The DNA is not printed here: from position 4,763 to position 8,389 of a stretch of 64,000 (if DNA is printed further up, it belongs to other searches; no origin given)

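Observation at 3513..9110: Split PKS-like module with apparently dead KS, AT and DH sites, fused to an intact Sfp-type PPTase and coupled to a KamA-type radical SAM enzyme, with no carrier domain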

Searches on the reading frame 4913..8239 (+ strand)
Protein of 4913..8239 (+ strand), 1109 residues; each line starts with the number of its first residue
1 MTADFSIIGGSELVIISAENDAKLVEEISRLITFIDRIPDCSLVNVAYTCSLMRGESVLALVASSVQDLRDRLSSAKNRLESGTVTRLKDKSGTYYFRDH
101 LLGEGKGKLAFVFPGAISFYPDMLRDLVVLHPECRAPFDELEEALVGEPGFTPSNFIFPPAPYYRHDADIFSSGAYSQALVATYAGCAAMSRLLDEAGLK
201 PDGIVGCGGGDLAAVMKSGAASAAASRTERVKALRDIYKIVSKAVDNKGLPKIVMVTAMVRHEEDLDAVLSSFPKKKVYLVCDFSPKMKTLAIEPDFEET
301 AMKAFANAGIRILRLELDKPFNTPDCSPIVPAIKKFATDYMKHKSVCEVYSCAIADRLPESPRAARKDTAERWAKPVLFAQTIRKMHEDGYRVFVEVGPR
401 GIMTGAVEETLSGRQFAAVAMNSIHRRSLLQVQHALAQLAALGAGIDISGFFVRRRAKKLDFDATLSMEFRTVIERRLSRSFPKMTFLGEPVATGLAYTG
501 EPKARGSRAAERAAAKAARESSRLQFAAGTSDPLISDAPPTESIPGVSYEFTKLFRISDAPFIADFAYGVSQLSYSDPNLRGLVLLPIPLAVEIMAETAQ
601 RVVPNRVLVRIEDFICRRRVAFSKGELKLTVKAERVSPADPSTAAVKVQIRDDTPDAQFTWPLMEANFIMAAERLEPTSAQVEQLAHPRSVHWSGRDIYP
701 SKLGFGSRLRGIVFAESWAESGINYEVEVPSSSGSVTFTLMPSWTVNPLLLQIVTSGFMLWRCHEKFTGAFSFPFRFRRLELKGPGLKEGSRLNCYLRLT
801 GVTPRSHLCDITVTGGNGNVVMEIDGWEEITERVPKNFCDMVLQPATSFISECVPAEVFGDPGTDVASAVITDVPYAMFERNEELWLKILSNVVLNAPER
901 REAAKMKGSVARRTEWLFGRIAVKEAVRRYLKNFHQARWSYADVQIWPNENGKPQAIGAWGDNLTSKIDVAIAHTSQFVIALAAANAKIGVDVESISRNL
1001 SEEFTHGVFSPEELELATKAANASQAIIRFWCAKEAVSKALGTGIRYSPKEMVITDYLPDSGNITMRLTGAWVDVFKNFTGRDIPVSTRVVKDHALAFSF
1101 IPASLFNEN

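Call 6: search_protein_families(library=pfam, proteins=[window:4913-8239:+], max_evalue=0.01)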
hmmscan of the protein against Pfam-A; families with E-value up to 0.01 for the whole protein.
window:4913-8239:+ (1109 aa): 5 families
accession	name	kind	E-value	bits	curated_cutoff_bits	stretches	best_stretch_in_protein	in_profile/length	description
PF01648.25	ACPS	-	2.2e-16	60.3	25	1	989-1075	2-95/111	4'-phosphopantetheinyl transferase superfamily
PF00698.26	Acyl_transf_1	-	2.1e-09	37.7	32.7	1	111-413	2-281/319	Acyl transferase domain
PF22621.2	CurL-like_PKS_C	-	3.5e-06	27.3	27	1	13-73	2-64/64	CurL-like, PKS C-terminal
PF22336.2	RhiE-like_linker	-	1.4e-05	25.4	27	1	16-76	2-63/67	RhiE-like, KS-MAT linker domain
PF14765.12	PS-DH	-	8.1e-05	22.7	23.7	1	703-826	31-153/166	Polyketide synthase dehydratase N-terminal domain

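Call 7: search_protein_families(library=ncbifam, proteins=[window:4913-8239:+], max_evalue=0.01)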
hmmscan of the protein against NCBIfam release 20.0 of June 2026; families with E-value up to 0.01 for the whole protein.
window:4913-8239:+ (1109 aa): 19 families
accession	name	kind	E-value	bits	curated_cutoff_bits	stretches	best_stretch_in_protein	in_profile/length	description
NF045894.1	PKS_plus_SDR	equivalog_domain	8.4e-28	96.6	1740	1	14-461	449-864/1515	type I polyketide synthase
TIGR02813.1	omega_3_PfaA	subfamily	7.2e-23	79.3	1010.1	1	57-446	530-918/2582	polyketide-type polyunsaturated fatty acid synthase PfaA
TIGR00556.1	pantethn_trn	domain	1.6e-16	60.6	45.35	2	986-1052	2-78/128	phosphopantetheine--protein transferase domain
NF041183.1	Pks2_ls1_myc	equivalog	2.9e-12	44.3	2400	1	6-453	442-858/2086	sulfolipid-1 biosynthesis phthioceranic/hydroxyphthioceranic acid synthase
TIGR00128.1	fabD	equivalog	1.5e-11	44.3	260.9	1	108-408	2-284/290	ACP S-malonyltransferase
TIGR00516.1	acpS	equivalog_domain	2e-11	44.3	59.8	2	993-1047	9-69/125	holo-ACP synthase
NF011254.0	PRK14660.1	equivalog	2.9e-08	33.7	195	1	995-1097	14-119/125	holo-[acyl-carrier-protein] synthase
NF040607.1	mycolic_Pks13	equivalog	3.7e-08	31.3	2100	1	110-456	666-1002/1680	polyketide synthase Pks13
NF042922.1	4PPT_HetI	equivalog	2.3e-07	30.4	370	1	913-1046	57-184/235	4'-phosphopantetheinyl transferase HetI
NF011251.0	PRK14657.1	equivalog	2.4e-07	30.8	165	1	999-1097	21-117/123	holo-[acyl-carrier-protein] synthase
NF000832.0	PRK00070.3-2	equivalog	6.4e-07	29.7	107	1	989-1089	5-102/116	holo-ACP synthase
NF011253.0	PRK14659.1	equivalog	9.2e-07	29.5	156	0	993-1055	9-80/123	holo-[acyl-carrier-protein] synthase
TIGR03131.1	malonate_mdcH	equivalog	7.4e-06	25.6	297.9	1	166-412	44-277/297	malonate decarboxylase subunit epsilon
NF037941.1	PKS_NbtC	equivalog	1.5e-05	23.1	1150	1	14-224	12-204/1027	nocobactin polyketide synthase NbtC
NF011250.0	PRK14656.1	equivalog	2.9e-05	24.1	175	1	1002-1088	24-110/126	holo-[acyl-carrier-protein] synthase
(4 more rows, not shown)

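Call 9: find_homologous_proteins(query=window:4913-8239:+, max_evalue=0.00001)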
Query window:4913-8239:+ (1109 aa): 574 proteins with E <= 0.00001 among 8000 candidates; the best 120 are listed.
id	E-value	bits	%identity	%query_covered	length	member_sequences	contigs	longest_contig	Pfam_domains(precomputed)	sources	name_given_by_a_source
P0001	0.0e+0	2389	94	100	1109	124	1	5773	PF22336.3,PF01648.26,PF22621.3,PF00698.27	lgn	-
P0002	0.0e+0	2305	90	100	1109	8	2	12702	PF22336.3,PF01648.26,PF22621.3,PF00698.27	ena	-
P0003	0.0e+0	2089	82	100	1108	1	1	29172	PF01648.26,PF14765.13,PF00698.27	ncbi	-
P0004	0.0e+0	2049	81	99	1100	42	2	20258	PF22336.3,PF01648.26,PF22621.3,PF14765.13,PF00698.27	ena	-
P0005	0.0e+0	2006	78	100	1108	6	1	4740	PF22336.3,PF01648.26,PF22621.3,PF00698.27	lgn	-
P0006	0.0e+0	1936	75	100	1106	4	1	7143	PF22336.3,PF01648.26,PF22621.3,PF00698.27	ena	-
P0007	0.0e+0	1919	75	99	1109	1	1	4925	PF01648.26,PF22621.3,PF14765.13,PF00698.27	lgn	-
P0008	0.0e+0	1916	75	99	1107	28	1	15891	PF01648.26,PF14765.13,PF00698.27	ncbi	-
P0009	0.0e+0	1916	75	100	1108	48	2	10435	PF22336.3,PF01648.26,PF22621.3,PF00698.27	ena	-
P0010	0.0e+0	1909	74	100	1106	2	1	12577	PF22336.3,PF01648.26,PF22621.3,PF14765.13,PF00698.27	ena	-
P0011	0.0e+0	1846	72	100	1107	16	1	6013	PF01648.26,PF22621.3,PF14765.13,PF00698.27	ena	-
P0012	0.0e+0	1828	72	100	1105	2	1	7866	PF01648.26,PF22621.3,PF00698.27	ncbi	-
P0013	0.0e+0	1827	73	97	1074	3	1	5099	PF01648.26,PF14765.13,PF00698.27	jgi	jgi:phosphopantetheine--protein transferase-like protein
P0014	0.0e+0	1800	70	100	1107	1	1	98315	PF22336.3,PF01648.26,PF22621.3,PF00698.27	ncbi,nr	ncbi:MAG: 4'-phosphopantetheinyl transferase superfamily protein [Kiritimatiellae bacterium]|nr:4'-p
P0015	0.0e+0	1779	69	99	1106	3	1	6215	PF22336.3,PF01648.26,PF22621.3,PF00698.27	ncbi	-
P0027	0.0e+0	1632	64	100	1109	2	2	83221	PF22336.3,PF01648.26,PF22621.3,PF00698.27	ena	-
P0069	0.0e+0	1609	63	99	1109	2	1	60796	PF01648.26,PF22621.3,PF00698.27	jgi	-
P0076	0.0e+0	1592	63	100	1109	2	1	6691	PF22336.3,PF01648.26,PF22621.3,PF00698.27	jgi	-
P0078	0.0e+0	1590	63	99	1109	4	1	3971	PF22336.3,PF01648.26,PF22621.3,PF00698.27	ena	-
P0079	0.0e+0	1589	62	100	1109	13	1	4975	PF22336.3,PF01648.26,PF22621.3,PF00698.27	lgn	-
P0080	0.0e+0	1589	62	100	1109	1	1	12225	PF22336.3,PF01648.26,PF22621.3,PF14765.13,PF00698.27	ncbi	-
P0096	0.0e+0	1572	61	100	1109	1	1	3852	PF01648.26,PF14765.13,PF00698.27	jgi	jgi:phosphopantetheine--protein transferase-like protein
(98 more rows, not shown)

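Call 11: find_related_loci(query=window:4913-8239:+, collection=genome_contigs, flank=8000)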
Query window:4913-8239:+ (1109 aa) in genome_contigs; peptide patterns used: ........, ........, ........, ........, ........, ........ (x = any residue, [..] = any of these).
62 stretches matched a pattern; 18 encode a relative of the query (tblastn E <= 1e-3); 17 distinct loci.
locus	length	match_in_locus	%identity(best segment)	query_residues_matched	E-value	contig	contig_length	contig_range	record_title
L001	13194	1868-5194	98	1-1109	0e+0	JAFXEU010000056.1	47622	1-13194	MAG: Kiritimatiellae bacterium isolate RGIG6350 Sheep_Rectum-4__c475299, whole genome shotgun sequence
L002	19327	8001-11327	97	1-1109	0e+0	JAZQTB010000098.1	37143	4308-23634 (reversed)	MAG: Kiritimatiellia bacterium isolate T1900045194_TC20190190.MAGScoT_cleanbin_000023 SGB_5306_k141_1340549, whole genom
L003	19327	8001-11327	97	1-1109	0e+0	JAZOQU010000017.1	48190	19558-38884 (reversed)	MAG: Kiritimatiellia bacterium isolate T1900045565_YK20190259.MAGScoT_cleanbin_000011 SGB_7934_k141_2340096, whole genom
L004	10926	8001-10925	97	1-975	0e+0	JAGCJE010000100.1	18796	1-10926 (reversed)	MAG: Kiritimatiellae bacterium isolate RGIG9840 Yak_Rectum-1__c335330, whole genome shotgun sequence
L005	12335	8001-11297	81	11-1109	0e+0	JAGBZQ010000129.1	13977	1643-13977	MAG: Kiritimatiellae bacterium isolate RGIG9592 Yak_Colon.Co__c3348694, whole genome shotgun sequence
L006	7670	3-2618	97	238-1109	0e+0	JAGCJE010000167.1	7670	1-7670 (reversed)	MAG: Kiritimatiellae bacterium isolate RGIG9840 Yak_Rectum-1__c552267, whole genome shotgun sequence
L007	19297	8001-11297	75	10-1109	0e+0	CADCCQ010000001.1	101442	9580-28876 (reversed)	uncultured bacterium isolate RUG14528 genome assembly, contig: RUG14528_asm_1, whole genome shotgun sequence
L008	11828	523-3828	72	5-1108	0e+0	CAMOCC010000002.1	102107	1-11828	MAG: uncultured Verrucomicrobia bacterium isolate SRR873601_bin.89_metaWRAP_v1.3_MAG genome assembly, contig: NODE_311_l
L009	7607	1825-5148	62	1-1109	0e+0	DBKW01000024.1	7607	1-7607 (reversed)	MAG TPA_asm: Verrucomicrobia bacterium UBA740 UBA740_contig_624, whole genome shotgun sequence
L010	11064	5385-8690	63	9-1109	0e+0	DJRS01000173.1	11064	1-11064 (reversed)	MAG TPA_asm: Verrucomicrobia bacterium UBA6354 UBA6354_contig_2189, whole genome shotgun sequence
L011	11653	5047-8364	62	1-1108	0e+0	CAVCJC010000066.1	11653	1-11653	Lachnospira hominis isolate H07663-L1_cleanbin_000031 genome assembly, contig: Spades_H07663-L1_contig_3472, whole genom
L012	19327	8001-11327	94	1-1109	0e+0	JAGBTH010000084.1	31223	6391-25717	MAG: Kiritimatiellae bacterium isolate RGIG9427 Yak_Cecum-2__c378225, whole genome shotgun sequence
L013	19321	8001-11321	48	11-1107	0e+0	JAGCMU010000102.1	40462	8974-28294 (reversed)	MAG: Kiritimatiellae bacterium isolate RGIG9934 Yak_Rectum.Co__c3725384, whole genome shotgun sequence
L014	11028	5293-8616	62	1-1108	0e+0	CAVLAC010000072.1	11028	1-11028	bacterium isolate H07658-L1_cleanbin_000011 genome assembly, contig: Spades_H07658-L1_contig_1369, whole genome shotgun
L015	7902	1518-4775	42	11-1107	0e+0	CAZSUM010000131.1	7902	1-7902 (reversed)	MAG TPA_asm: uncultured Lentisphaeraceae bacterium isolate SRP192927_co3_868 genome assembly, contig: NODE_25004_length_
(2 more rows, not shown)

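Call 15: search_protein_families(library=pfam, proteins=[L013:4350-6872:+, L013:6958-7950:+, L013:7899-11321:+, L013:11382-12164:+, L013:12171-12662:+, L013:12713-13651:+, L013:13659-16055:+, L015:82-1482:+, L015:1482-4781:+, L015:4837-7467:-], max_evalue=0.001)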
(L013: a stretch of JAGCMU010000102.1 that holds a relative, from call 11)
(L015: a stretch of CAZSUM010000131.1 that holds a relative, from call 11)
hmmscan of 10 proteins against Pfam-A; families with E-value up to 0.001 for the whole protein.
L013:4350-6872:+ (841 aa): 1 family
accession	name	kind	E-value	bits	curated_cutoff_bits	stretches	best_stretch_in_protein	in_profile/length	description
PF16126.11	DUF4838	-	3.4e-23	82.7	26.6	1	176-577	4-324/325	Domain of unknown function (DUF4838)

L013:6958-7950:+ (331 aa): 1 family
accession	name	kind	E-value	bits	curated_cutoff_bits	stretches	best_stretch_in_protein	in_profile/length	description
PF00149.33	Metallophos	-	1e-13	52.6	21.5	1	58-298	2-190/191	Calcineurin-like phosphoesterase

L013:7899-11321:+ (1141 aa): 3 families
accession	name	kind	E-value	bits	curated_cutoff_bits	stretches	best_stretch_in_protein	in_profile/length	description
PF01648.25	ACPS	-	3.8e-16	59.5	25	1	1022-1103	1-89/111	4'-phosphopantetheinyl transferase superfamily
PF00698.26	Acyl_transf_1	-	1.4e-09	38.4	32.7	1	220-443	72-281/319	Acyl transferase domain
PF14765.12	PS-DH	-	3.7e-06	27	23.7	1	754-862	47-155/166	Polyketide synthase dehydratase N-terminal domain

L013:11382-12164:+ (261 aa): 1 family
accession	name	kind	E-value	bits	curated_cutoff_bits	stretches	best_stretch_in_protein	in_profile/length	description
PF01182.26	Glucosamine_iso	-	7.1e-25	88.6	27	1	10-224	8-217/225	Glucosamine-6-phosphate isomerases/6-phosphogluconolactonase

L013:12171-12662:+ (164 aa): 1 family
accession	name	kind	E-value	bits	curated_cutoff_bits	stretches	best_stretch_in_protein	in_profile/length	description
PF02075.23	RuvC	-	1.3e-46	158.6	22.2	1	3-150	1-148/148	Crossover junction endodeoxyribonuclease RuvC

L013:12713-13651:+ (313 aa): 1 family
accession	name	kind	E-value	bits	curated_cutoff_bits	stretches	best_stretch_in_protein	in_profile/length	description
PF00849.27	PseudoU_synth_2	-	3.7e-27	95.9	26.8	1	115-244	1-152/152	RNA pseudouridylate synthase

L013:13659-16055:+ (799 aa): 4 families
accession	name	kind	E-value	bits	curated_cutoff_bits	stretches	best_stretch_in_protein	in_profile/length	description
PF13307.12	Helicase_C_2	-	4.4e-43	147.7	25.3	1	611-777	1-168/170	Helicase C-terminal domain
PF00270.35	DEAD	-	7.9e-08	32.6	26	1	77-129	8-62/167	DEAD/DEAH box helicase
PF04851.21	ResIII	-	8.2e-07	29.5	22.5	0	63-135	2-71/164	Type III restriction enzyme, res subunit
PF06733.21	DEAD_2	-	7.4e-05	22.9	21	1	240-306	104-171/172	DEAD_2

L015:82-1482:+ (467 aa): 2 families
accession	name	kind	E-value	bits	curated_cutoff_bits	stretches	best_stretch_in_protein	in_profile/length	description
PF00109.32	ketoacyl-synt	-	1.7e-27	97.1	20.8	1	9-285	2-252/252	Beta-ketoacyl synthase, N-terminal domain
PF02801.28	Ketoacyl-synt_C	-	2.7e-27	95.6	20.8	1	293-410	1-118/119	Beta-ketoacyl synthase, C-terminal domain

L015:1482-4781:+ (1100 aa): 5 families
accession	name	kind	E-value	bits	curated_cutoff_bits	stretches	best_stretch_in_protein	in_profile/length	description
PF01648.25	ACPS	-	1.8e-14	54.1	25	1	979-1061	1-90/111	4'-phosphopantetheinyl transferase superfamily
PF00698.26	Acyl_transf_1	-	1e-12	48.7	32.7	1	112-426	2-295/319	Acyl transferase domain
PF22621.2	CurL-like_PKS_C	-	4.9e-10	39.7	27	1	15-77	2-64/64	CurL-like, PKS C-terminal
PF22336.2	RhiE-like_linker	-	7.6e-08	32.7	27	1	20-80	4-63/67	RhiE-like, KS-MAT linker domain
PF14765.12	PS-DH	-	1.3e-07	31.8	23.7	1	694-817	31-153/166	Polyketide synthase dehydratase N-terminal domain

L015:4837-7467:- (876 aa): 0 families
